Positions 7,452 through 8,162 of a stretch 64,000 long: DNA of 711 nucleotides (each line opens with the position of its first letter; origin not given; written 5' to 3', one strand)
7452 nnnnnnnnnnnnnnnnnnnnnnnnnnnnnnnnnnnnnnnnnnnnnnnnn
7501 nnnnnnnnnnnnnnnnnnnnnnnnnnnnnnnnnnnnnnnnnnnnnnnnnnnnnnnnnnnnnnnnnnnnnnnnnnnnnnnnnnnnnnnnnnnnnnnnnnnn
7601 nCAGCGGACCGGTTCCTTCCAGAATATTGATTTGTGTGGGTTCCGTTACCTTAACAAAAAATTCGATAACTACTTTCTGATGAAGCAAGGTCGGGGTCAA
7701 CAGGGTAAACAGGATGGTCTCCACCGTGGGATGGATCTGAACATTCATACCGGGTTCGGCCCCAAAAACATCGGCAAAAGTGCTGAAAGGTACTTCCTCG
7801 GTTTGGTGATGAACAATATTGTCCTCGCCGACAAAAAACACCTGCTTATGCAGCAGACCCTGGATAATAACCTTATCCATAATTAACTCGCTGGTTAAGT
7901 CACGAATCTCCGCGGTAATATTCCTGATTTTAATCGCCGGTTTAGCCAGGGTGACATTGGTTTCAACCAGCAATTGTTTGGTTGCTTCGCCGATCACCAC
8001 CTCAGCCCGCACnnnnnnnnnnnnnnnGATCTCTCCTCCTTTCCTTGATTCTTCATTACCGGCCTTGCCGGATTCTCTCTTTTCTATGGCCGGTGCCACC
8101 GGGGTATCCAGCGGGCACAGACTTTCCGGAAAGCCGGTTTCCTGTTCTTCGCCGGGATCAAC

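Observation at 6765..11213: Tandem pair of giant repeat proteins: seven ~130-aa DUF3794/SPOCS-like modules split over two adjacent genes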

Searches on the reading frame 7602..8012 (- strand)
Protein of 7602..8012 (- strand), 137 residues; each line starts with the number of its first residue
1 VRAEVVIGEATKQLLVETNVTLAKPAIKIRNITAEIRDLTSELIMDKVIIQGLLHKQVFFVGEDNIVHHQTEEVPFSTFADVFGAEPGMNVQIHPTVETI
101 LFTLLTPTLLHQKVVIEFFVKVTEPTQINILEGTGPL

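Call 69: search_protein_representatives(alignment_id=A4)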
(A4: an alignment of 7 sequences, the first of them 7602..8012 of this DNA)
Query: 7 sequences, 137 profile positions. Proteins with E-value up to 0.001 (for the whole library): 878; up to 1e-10: 402; up to 1e-30: 161. The best 150 are listed.
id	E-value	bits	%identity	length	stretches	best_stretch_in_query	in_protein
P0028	1.3e-194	653.3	-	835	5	4-137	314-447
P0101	1.9e-177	597.8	-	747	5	2-137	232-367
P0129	9.3e-175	589.1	-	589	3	1-137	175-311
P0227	6.6e-174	586.3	-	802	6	6-137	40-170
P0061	6.6e-173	583.1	-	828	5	3-137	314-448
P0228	7.2e-171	576.5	-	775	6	2-137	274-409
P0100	8.0e-166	560.1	-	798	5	2-136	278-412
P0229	2.2e-159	539.3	-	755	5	3-134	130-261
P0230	2.9e-157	532.4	-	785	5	16-134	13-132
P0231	3.4e-155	525.7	-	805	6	3-134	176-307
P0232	8.0e-154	521.2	-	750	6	2-137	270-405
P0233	2.7e-153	519.5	-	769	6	1-137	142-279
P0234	5.4e-149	505.6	-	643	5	2-132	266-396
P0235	2.2e-148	503.7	-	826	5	3-137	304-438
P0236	1.2e-147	501.3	-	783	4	3-137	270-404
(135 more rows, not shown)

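Call 82: search_protein_families(library=pfam, alignment_id=A6, max_evalue=0.00001)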
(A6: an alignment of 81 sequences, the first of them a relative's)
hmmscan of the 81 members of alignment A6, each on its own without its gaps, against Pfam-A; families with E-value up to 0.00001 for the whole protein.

A. member 1, P0259 (610 aa): 1 family
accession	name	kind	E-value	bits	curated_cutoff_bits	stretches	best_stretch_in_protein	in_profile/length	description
PF12673.12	SipL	-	3.6e-34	117.2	23.6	3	212-283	7-75/78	SipL, SPOCS domain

B. families by the number of members that match (of 81 scanned): 9 families
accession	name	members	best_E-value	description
PF12673.12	SipL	81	1.2e-68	SipL, SPOCS domain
PF01476.26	LysM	31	2.5e-19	LysM domain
PF23457.1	LysM2_NFP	9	5.2e-10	NFP LysM2 domain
PF23473.1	LysM3_LYK4_5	9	5.5e-10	LYK4/5 LysM3 domain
PF08239.17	SH3_3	3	3.9e-13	Bacterial SH3 domain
PF23472.1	LysM2_CERK1_LYK3_4_5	1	2.3e-07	LYK3/4/5 LysM2 domain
PF06347.19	SH3_4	1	1.8e-06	Bacterial SH3 domain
PF13620.12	CarboxypepD_reg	1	3.5e-06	Carboxypeptidase regulatory-like domain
PF10842.14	DUF2642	1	9.7e-06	Protein of unknown function (DUF2642)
